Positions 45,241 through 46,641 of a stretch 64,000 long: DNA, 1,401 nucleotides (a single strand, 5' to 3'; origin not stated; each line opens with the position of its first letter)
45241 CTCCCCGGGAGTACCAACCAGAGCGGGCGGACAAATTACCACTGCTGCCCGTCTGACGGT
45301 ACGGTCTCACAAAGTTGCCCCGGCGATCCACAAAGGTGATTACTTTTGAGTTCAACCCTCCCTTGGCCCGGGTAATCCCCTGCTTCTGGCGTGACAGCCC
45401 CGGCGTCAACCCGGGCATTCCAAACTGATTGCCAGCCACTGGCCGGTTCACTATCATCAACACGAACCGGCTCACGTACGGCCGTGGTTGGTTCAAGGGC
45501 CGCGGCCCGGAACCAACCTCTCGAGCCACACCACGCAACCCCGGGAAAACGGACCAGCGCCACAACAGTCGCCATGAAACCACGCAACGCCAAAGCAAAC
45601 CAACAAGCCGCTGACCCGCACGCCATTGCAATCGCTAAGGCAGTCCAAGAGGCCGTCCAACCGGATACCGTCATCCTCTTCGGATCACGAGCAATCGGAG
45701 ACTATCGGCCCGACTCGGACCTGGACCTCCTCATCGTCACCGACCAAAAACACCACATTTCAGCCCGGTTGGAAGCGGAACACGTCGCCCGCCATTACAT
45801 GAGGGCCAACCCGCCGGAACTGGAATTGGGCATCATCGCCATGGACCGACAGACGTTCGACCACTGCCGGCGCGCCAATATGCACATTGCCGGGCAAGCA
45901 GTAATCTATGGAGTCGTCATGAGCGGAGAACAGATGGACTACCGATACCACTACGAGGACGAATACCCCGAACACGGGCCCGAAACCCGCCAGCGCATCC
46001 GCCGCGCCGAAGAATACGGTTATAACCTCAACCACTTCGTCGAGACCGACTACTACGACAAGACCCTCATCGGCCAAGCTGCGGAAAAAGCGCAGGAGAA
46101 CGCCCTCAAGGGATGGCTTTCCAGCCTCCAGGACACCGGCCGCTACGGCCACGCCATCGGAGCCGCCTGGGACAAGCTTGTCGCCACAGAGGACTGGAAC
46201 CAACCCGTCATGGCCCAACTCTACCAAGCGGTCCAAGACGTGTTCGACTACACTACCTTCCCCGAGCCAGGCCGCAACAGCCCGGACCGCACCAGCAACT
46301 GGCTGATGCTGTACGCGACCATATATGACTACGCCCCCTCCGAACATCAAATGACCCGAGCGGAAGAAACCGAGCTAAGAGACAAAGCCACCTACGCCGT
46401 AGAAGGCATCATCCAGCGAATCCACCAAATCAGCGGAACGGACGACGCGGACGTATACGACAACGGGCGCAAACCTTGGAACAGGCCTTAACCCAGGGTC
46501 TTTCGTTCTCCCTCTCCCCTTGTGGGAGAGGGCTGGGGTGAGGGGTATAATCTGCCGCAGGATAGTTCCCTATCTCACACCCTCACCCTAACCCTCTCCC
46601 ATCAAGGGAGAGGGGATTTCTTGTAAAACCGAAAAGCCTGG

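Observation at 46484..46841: Two different MITEs inserted in tandem into the same 10-bp target, with termini matching the resident ISAs1 element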

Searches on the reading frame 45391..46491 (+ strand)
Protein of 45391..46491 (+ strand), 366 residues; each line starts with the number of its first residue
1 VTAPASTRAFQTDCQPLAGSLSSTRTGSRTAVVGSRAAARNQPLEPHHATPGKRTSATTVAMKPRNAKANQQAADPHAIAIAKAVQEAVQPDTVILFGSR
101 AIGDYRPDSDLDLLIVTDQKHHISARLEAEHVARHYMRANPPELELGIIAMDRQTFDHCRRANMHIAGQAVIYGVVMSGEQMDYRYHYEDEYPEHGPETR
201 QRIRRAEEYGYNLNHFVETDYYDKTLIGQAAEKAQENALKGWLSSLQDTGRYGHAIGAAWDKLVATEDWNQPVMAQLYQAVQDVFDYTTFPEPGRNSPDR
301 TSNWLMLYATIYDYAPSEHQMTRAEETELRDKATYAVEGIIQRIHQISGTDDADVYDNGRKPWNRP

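Call 12: search_protein_families(library=pfam, proteins=[window:45391-46491:+])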
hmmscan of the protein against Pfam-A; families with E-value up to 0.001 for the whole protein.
window:45391-46491:+ (366 aa): 3 families
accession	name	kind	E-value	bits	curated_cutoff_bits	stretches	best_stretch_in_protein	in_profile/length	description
PF01909.29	NTP_transf_2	-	7.2e-10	39.6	21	1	81-122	4-45/93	Nucleotidyltransferase domain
PF18765.7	Polbeta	-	1.3e-08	35.3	26.9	1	81-130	3-52/93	Polymerase beta, Nucleotidyltransferase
PF22600.2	MTPAP-like_central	-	0.00071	20.1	27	0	80-132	28-79/139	Poly(A) RNA polymerase, mitochondrial-like, central palm domain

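Call 19: find_homologous_proteins(query=window:45574-46488:+)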
Query seq(305 aa) (305 aa): 345 proteins with E <= 0.001 among 961 candidates; the best 120 are listed.
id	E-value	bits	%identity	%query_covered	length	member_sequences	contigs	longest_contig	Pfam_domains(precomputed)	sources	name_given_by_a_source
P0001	5.0e-194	661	96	99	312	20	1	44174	PF18765.8,PF01909.30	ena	-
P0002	4.2e-188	642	92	100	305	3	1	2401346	PF18765.8,PF01909.30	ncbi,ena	-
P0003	1.6e-170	584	82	100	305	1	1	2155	PF18765.8,PF01909.30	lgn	-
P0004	9.0e-168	575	82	100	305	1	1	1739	PF18765.8,PF01909.30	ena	-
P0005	1.2e-165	568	79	100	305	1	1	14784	PF18765.8,PF01909.30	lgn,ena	-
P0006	1.1e-163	562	80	100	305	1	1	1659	PF18765.8,PF01909.30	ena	-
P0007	2.4e-159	547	78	100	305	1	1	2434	PF18765.8,PF01909.30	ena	-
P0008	2.4e-124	433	65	94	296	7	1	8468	PF18765.8,PF01909.30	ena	-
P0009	3.5e-116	406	82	70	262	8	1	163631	-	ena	-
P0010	4.9e-113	395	61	95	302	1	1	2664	PF18765.8,PF01909.30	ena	-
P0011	4.7e-112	392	77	72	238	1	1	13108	PF18765.8,PF01909.30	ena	-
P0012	1.2e-111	391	57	95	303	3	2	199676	PF18765.8,PF01909.30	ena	-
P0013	2.4e-105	370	56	95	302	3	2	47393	PF18765.8,PF05168.20,PF01909.30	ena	-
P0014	4.6e-97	343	52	97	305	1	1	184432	PF18765.8,PF01909.30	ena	-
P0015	1.2e-96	342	53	95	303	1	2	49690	PF18765.8,PF05168.20,PF01909.30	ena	-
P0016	2.2e-95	337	51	97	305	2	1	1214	PF18765.8,PF01909.30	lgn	-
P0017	2.2e-93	331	51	95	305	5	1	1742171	PF18765.8,PF01909.30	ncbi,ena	-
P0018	3.0e-93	330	52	95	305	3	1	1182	PF18765.8,PF01909.30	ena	-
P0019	3.2e-92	327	47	97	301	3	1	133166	PF18765.8,PF05168.20,PF01909.30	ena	-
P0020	1.8e-89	318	51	95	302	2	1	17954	PF18765.8,PF01909.30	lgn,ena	-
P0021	2.7e-88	314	50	95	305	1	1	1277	PF18765.8,PF01909.30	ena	-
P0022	7.2e-87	309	84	54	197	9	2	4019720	PF18765.8,PF01909.30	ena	-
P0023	2.8e-86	307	51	89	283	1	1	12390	PF18765.8,PF01909.30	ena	-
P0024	3.9e-84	300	38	96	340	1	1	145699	PF18765.8,PF05168.20,PF01909.30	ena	-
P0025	5.9e-82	293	47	95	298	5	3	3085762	PF18765.8,PF05168.20,PF01909.30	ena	-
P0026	9.1e-82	293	47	95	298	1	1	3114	PF18765.8,PF05168.20,PF01909.30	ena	-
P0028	3.9e-81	291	49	96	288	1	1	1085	PF18765.8,PF01909.30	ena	-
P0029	7.2e-81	290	45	95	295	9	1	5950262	PF18765.8,PF05168.20,PF01909.30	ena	-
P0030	4.4e-80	287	50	96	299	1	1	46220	PF18765.8,PF01909.30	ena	-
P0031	7.2e-80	286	46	95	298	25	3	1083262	PF18765.8,PF05168.20,PF01909.30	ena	-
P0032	6.3e-79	283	57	72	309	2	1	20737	PF18765.8,PF01909.30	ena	-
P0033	7.1e-79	283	43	97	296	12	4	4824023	PF18765.8,PF01909.30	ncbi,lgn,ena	-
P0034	2.8e-78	281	46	94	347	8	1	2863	PF18765.8,PF01909.30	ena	-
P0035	3.7e-78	281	43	97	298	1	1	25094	PF18765.8,PF01909.30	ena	-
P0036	1.9e-77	279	43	99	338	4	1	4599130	PF18765.8,PF05168.20,PF01909.30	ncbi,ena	-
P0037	1.9e-76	275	45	96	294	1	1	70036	PF18765.8,PF01909.30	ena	-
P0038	4.1e-76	274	44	95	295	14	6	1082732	PF18765.8,PF05168.20,PF01909.30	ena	-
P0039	8.8e-76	273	44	95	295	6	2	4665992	PF18765.8,PF05168.20,PF01909.30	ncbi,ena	-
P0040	2.5e-75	272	43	95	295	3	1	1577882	PF18765.8,PF05168.20,PF01909.30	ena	-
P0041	3.0e-75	271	42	96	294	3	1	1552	PF18765.8,PF05168.20,PF01909.30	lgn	-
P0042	2.6e-74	268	43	96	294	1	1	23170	PF18765.8,PF05168.20,PF01909.30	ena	-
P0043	4.1e-74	268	43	96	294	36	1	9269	PF18765.8,PF05168.20,PF01909.30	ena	-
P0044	8.6e-74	267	44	96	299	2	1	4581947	PF18765.8,PF05168.20,PF01909.30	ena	-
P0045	1.0e-73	266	44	95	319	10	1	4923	PF18765.8,PF05168.20,PF01909.30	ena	-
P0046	1.4e-73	266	44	96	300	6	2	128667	PF18765.8,PF01909.30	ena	-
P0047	1.1e-71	260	42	97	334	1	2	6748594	PF18765.8,PF01909.30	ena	-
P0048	3.1e-71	258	43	97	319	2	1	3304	PF18765.8,PF05168.20,PF01909.30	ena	-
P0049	5.5e-71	257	45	95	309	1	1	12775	PF18765.8,PF01909.30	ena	-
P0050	1.1e-70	256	45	95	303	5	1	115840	PF18765.8,PF01909.30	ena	-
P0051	1.1e-69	253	44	89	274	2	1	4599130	PF18765.8,PF05168.20,PF01909.30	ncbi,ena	-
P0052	4.0e-68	248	44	92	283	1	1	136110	PF18765.8,PF05168.20,PF01909.30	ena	-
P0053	3.1e-67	245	43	94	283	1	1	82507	PF18765.8,PF05168.20,PF01909.30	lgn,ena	-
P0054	3.3e-67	245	43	93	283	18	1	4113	PF18765.8,PF05168.20,PF01909.30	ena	-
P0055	9.0e-67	243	43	94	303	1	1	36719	PF18765.8,PF05168.20,PF01909.30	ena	-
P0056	2.1e-66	242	43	94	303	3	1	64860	PF18765.8,PF05168.20,PF01909.30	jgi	-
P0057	3.3e-66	242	42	94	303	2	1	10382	PF18765.8,PF05168.20,PF01909.30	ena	-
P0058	1.9e-65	239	42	94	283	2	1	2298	PF18765.8,PF05168.20,PF01909.30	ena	-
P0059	1.9e-64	236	43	86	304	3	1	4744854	PF18765.8,PF05168.20,PF01909.30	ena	-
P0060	1.7e-62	229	44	85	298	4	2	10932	PF18765.8,PF05168.20,PF01909.30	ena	-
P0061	3.6e-61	225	43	92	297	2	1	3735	PF18765.8,PF05168.20,PF01909.30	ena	-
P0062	9.4e-56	207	42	92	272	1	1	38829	PF18765.8,PF05168.20,PF01909.30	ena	-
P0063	1.9e-54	203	39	95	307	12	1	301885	PF18765.8,PF01909.30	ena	-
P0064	6.4e-54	201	39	92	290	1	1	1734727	PF18765.8,PF05168.20,PF01909.30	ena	-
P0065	1.8e-53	200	39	94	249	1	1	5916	PF18765.8,PF05168.20,PF01909.30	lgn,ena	-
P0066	4.5e-53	198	38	93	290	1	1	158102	PF18765.8,PF05168.20,PF01909.30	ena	-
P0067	1.0e-52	197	38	90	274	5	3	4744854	PF18765.8,PF05168.20,PF01909.30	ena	-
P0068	1.3e-52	197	38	90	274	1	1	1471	PF18765.8,PF05168.20,PF01909.30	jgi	jgi:predicted nucleotidyltransferase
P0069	2.0e-52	196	38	91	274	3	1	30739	PF18765.8,PF05168.20,PF01909.30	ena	-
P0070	6.4e-52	195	37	94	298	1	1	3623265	PF18765.8,PF05168.20,PF01909.30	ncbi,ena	-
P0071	3.8e-51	192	41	90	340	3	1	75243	PF18765.8,PF01909.30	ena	-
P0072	6.3e-51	191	40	90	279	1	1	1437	PF18765.8,PF05168.20,PF01909.30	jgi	jgi:predicted nucleotidyltransferase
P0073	3.3e-50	189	38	93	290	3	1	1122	PF18765.8,PF05168.20,PF01909.30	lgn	-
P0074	8.0e-50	188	39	92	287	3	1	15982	PF18765.8,PF05168.20,PF01909.30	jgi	-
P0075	8.1e-50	188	38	93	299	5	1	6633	PF18765.8,PF05168.20,PF01909.30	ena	-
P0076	1.4e-49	187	38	99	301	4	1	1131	PF18765.8,PF05168.20,PF01909.30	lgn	-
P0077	2.2e-49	186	38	87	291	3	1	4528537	PF18765.8,PF05168.20,PF01909.30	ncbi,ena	-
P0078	4.0e-49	185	37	94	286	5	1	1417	PF18765.8,PF05168.20,PF01909.30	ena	-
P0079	4.2e-48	182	34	95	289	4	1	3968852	PF18765.8,PF05168.20,PF01909.30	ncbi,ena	-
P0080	4.6e-48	182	37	92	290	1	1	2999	PF18765.8,PF05168.20,PF01909.30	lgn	-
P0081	4.6e-48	182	37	95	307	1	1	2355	PF18765.8,PF05168.20,PF01909.30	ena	-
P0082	8.9e-48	181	37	92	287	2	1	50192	PF18765.8,PF05168.20,PF01909.30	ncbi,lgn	-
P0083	1.2e-47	181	38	95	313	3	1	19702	PF18765.8,PF05168.20,PF01909.30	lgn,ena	-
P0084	1.3e-47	181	37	95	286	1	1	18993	PF18765.8,PF05168.20,PF01909.30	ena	-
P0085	1.5e-47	180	37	92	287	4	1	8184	PF18765.8,PF05168.20,PF01909.30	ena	-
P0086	1.7e-47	180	36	96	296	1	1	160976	PF18765.8,PF05168.20,PF01909.30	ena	-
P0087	3.7e-47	179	35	96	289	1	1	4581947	PF18765.8,PF05168.20,PF01909.30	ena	-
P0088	5.1e-47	179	36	95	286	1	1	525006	PF18765.8,PF05168.20,PF01909.30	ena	-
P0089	5.1e-47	179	38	93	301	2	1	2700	PF18765.8,PF05168.20,PF01909.30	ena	-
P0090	1.6e-46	177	38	92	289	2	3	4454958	PF18765.8,PF05168.20,PF01909.30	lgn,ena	-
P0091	1.8e-46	177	37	92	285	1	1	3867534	PF18765.8,PF05168.20,PF01909.30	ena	-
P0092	3.0e-46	176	37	96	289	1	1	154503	PF18765.8,PF05168.20,PF01909.30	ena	-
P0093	3.2e-46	176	37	92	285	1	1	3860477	PF18765.8,PF05168.20,PF01909.30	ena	-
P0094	3.4e-46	176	36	89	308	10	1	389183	PF18765.8,PF05168.20,PF01909.30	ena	-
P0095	6.3e-46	175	37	96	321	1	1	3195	PF18765.8,PF05168.20,PF01909.30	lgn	-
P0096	6.5e-46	175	36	92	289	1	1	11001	PF18765.8,PF05168.20,PF01909.30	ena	-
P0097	2.0e-45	173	36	92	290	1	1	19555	PF18765.8,PF05168.20,PF01909.30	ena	-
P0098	4.4e-45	172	34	93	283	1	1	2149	PF18765.8,PF05168.20,PF01909.30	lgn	-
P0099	6.4e-45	172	36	87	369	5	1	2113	PF18765.8,PF05168.20,PF01909.30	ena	-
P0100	8.1e-45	171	35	87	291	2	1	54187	PF18765.8,PF05168.20,PF01909.30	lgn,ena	-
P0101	1.9e-44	170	36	92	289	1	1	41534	PF18765.8,PF05168.20,PF01909.30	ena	-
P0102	2.1e-44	170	55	47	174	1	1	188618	PF18765.8,PF01909.30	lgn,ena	-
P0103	7.7e-44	168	35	87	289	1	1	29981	PF18765.8,PF05168.20,PF01909.30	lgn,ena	-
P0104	1.0e-43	168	36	93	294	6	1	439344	PF18765.8,PF05168.20,PF01909.30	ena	-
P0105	1.4e-43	167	35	92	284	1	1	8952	PF18765.8,PF05168.20,PF01909.30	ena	-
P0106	1.8e-43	167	38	96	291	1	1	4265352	PF18765.8,PF01909.30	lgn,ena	-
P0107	9.2e-43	165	36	95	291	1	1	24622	PF18765.8,PF01909.30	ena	-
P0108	1.7e-42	164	37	92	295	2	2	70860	PF18765.8,PF05168.20,PF01909.30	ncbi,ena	-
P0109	4.8e-42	162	34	92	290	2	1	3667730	PF18765.8,PF05168.20,PF01909.30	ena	-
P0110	8.2e-42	161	34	87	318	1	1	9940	PF18765.8,PF05168.20,PF01909.30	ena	-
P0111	3.3e-41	160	36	87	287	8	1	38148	PF18765.8,PF05168.20,PF01909.30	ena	-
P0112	5.3e-41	159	36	94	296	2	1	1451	PF18765.8,PF05168.20,PF01909.30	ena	-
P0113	6.6e-38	149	34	87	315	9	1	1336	PF18765.8,PF05168.20,PF01909.30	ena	-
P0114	7.6e-38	148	33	89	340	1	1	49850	PF18765.8,PF05168.20,PF01909.30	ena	-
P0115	3.9e-37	146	33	87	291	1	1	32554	PF18765.8,PF05168.20,PF01909.30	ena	-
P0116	4.0e-37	146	35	88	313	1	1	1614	PF18765.8,PF05168.20,PF01909.30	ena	-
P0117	7.6e-37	145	34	87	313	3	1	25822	PF18765.8,PF05168.20,PF01909.30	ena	-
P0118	7.7e-37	145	33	88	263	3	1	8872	PF18765.8,PF01909.30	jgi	-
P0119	2.3e-35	140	34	92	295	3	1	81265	PF18765.8,PF05168.20,PF01909.30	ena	-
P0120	3.0e-35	140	32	89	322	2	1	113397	PF18765.8,PF01909.30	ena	-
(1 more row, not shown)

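Call 20: find_encoding_contigs(protein=P0001, flank=3000, max_places=6)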
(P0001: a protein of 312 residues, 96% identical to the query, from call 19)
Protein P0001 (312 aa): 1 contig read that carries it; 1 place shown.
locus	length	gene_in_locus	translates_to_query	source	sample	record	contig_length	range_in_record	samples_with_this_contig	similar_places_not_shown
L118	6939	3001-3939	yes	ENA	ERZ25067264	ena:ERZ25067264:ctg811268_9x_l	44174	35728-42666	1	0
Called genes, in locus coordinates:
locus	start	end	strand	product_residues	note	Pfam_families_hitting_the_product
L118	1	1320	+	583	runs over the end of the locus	PF02129:Peptidase_S15, PF08530:PepX_C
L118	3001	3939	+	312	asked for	PF01909:NTP_transf_2, PF18765:Polbeta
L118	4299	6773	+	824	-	PF02515:CoA_transf_3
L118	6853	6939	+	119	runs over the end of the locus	-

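Call 21: find_encoding_contigs(protein=P0002, flank=3000, max_places=6)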
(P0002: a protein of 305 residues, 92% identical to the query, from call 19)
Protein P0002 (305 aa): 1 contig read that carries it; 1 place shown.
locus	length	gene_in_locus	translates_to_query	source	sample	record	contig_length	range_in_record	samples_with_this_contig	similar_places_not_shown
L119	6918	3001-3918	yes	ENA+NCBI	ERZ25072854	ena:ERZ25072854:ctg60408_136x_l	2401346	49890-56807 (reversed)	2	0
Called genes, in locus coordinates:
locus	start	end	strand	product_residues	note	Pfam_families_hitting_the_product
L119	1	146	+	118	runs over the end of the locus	-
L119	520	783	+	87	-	-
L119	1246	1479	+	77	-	-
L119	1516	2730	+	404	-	-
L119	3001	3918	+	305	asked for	PF01909:NTP_transf_2, PF18765:Polbeta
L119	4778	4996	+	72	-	-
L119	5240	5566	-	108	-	PF13546:DDE_5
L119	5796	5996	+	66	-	-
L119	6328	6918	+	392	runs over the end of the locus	PF03602:Cons_hypoth95 (weak), PF00145:DNA_methylase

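Call 22: find_encoding_contigs(protein=P0005, flank=3000, max_places=4)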
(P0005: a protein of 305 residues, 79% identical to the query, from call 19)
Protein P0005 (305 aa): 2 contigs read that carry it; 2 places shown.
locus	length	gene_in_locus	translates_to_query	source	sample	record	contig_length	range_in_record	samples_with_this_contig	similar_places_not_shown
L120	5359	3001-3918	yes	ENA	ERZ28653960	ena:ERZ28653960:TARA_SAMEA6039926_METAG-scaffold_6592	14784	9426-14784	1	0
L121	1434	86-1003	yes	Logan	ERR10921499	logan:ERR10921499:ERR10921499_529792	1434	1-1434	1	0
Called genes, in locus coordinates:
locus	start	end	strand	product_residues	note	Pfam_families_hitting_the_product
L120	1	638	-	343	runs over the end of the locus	PF02729:OTCace_N, PF00185:OTCace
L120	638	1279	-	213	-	PF00156:Pribosyltran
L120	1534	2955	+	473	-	PF04055:Radical_SAM, PF00633:HHH (weak), PF12836:HHH_3 (weak)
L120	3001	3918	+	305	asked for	PF01909:NTP_transf_2, PF18765:Polbeta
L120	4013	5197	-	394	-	PF02515:CoA_transf_3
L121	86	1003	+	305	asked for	PF01909:NTP_transf_2, PF18765:Polbeta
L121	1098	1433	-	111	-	?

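Call 25: list_cluster_members(proteins=[P0001, P0002])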
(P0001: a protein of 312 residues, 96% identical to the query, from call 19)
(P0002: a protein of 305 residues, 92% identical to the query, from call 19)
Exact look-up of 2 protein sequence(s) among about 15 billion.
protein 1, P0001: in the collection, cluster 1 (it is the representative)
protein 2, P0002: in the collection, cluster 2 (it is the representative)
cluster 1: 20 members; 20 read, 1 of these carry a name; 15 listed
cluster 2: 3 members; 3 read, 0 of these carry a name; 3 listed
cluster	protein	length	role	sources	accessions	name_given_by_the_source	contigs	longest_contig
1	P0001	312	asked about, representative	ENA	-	-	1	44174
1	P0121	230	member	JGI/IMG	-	hypothetical protein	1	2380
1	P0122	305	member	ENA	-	-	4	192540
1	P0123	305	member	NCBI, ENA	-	-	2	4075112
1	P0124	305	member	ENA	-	-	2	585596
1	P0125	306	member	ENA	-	-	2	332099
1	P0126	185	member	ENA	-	-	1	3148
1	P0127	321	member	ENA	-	-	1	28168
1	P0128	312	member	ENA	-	-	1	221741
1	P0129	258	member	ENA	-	-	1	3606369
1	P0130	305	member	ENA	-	-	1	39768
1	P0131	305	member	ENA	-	-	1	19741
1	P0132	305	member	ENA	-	-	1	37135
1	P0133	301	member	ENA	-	-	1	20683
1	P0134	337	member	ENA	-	-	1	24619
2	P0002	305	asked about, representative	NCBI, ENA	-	-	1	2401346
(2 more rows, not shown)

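Call 27: find_encoding_contigs(protein=P0123, flank=2500, max_places=6)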
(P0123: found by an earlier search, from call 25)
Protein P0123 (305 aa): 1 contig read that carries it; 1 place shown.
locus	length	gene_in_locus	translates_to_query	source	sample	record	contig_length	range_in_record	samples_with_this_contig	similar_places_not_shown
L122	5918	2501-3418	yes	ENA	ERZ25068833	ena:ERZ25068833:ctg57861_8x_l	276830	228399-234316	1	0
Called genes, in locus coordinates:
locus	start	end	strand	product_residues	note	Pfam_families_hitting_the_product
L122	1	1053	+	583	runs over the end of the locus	PF02129:Peptidase_S15, PF08530:PepX_C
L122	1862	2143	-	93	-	PF13358:DDE_3 (weak)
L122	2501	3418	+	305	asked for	PF01909:NTP_transf_2, PF18765:Polbeta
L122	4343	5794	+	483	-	PF02515:CoA_transf_3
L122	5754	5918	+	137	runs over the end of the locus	PF02515:CoA_transf_3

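Call 28: find_encoding_contigs(protein=P0132, flank=2500, max_places=6)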
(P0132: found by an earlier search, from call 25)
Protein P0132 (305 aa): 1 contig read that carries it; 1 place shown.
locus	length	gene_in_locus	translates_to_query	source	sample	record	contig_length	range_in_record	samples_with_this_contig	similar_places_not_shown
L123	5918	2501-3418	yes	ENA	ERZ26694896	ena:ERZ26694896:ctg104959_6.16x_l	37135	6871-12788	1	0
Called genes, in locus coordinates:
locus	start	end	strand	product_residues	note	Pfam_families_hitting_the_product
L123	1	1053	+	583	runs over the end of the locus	PF02129:Peptidase_S15, PF08530:PepX_C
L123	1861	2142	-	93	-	PF13358:DDE_3 (weak)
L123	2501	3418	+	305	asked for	PF01909:NTP_transf_2, PF18765:Polbeta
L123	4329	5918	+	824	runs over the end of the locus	PF02515:CoA_transf_3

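Call 29: find_encoding_contigs(protein=P0134, flank=2500, max_places=6)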
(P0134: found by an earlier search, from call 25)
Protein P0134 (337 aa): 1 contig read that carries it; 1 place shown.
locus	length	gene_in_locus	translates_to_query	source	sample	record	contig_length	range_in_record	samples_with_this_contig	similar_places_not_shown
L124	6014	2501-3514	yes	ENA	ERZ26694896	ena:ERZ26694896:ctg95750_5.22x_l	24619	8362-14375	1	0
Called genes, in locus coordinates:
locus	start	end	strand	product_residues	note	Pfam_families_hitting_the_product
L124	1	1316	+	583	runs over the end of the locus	PF02129:Peptidase_S15, PF08530:PepX_C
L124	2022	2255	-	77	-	PF13358:DDE_3 (weak)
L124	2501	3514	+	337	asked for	PF01909:NTP_transf_2, PF18765:Polbeta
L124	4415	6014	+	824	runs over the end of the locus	PF02515:CoA_transf_3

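Call 30: find_encoding_contigs(protein=P0130, flank=2500, max_places=6)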
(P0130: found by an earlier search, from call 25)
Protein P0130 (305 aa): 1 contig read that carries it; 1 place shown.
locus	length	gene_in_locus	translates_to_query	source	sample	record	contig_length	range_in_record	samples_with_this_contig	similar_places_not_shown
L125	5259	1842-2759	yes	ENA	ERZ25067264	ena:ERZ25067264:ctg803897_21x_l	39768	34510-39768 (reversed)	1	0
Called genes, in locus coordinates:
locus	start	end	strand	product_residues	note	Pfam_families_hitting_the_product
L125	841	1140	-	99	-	PF13358:DDE_3 (weak)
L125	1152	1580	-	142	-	PF13340:DUF4096 (weak)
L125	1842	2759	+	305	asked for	PF01909:NTP_transf_2, PF18765:Polbeta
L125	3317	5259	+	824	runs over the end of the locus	PF02515:CoA_transf_3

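Call 33: find_encoding_contigs(protein=P0125, flank=1500, max_places=6)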
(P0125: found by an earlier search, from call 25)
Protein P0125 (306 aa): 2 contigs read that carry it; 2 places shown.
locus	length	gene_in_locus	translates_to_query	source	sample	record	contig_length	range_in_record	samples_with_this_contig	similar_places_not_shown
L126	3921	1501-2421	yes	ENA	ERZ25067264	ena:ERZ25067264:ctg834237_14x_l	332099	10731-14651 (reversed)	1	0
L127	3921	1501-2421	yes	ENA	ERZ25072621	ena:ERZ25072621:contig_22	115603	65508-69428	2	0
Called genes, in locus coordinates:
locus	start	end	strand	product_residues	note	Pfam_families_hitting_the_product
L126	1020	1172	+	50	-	-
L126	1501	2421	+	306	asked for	PF01909:NTP_transf_2, PF18765:Polbeta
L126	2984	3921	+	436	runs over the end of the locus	PF02515:CoA_transf_3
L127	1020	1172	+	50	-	-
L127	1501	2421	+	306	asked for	PF01909:NTP_transf_2, PF18765:Polbeta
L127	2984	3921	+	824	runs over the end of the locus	PF02515:CoA_transf_3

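Call 34: find_encoding_contigs(protein=P0122, flank=1500, max_places=6)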
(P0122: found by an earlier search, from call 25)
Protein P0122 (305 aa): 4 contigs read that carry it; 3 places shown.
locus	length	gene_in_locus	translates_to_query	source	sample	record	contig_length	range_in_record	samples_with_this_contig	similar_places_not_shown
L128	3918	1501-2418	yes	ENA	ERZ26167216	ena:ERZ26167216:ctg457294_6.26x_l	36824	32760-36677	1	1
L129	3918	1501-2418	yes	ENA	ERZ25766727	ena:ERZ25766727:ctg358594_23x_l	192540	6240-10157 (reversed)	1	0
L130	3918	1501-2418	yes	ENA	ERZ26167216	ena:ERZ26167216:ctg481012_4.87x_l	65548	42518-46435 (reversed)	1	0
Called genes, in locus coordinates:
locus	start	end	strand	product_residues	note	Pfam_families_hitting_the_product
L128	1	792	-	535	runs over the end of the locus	PF14257:DUF4349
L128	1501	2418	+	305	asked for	PF01909:NTP_transf_2, PF18765:Polbeta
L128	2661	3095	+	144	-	-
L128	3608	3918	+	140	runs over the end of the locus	-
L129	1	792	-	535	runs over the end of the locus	PF14257:DUF4349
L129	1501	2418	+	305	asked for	PF01909:NTP_transf_2, PF18765:Polbeta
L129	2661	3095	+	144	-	-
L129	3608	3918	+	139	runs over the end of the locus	-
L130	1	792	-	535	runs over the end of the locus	PF14257:DUF4349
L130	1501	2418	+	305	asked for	PF01909:NTP_transf_2, PF18765:Polbeta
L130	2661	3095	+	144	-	-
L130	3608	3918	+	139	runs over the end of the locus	-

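Call 35: find_encoding_contigs(protein=P0131, flank=1500, max_places=6)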
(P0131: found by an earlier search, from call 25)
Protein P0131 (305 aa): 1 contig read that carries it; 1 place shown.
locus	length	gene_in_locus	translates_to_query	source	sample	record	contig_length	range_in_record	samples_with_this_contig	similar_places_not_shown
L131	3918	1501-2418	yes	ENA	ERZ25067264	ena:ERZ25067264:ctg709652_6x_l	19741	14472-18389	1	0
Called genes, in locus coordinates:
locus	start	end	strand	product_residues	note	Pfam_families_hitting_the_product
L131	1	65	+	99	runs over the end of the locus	-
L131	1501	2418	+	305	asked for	PF01909:NTP_transf_2, PF18765:Polbeta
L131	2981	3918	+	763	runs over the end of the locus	?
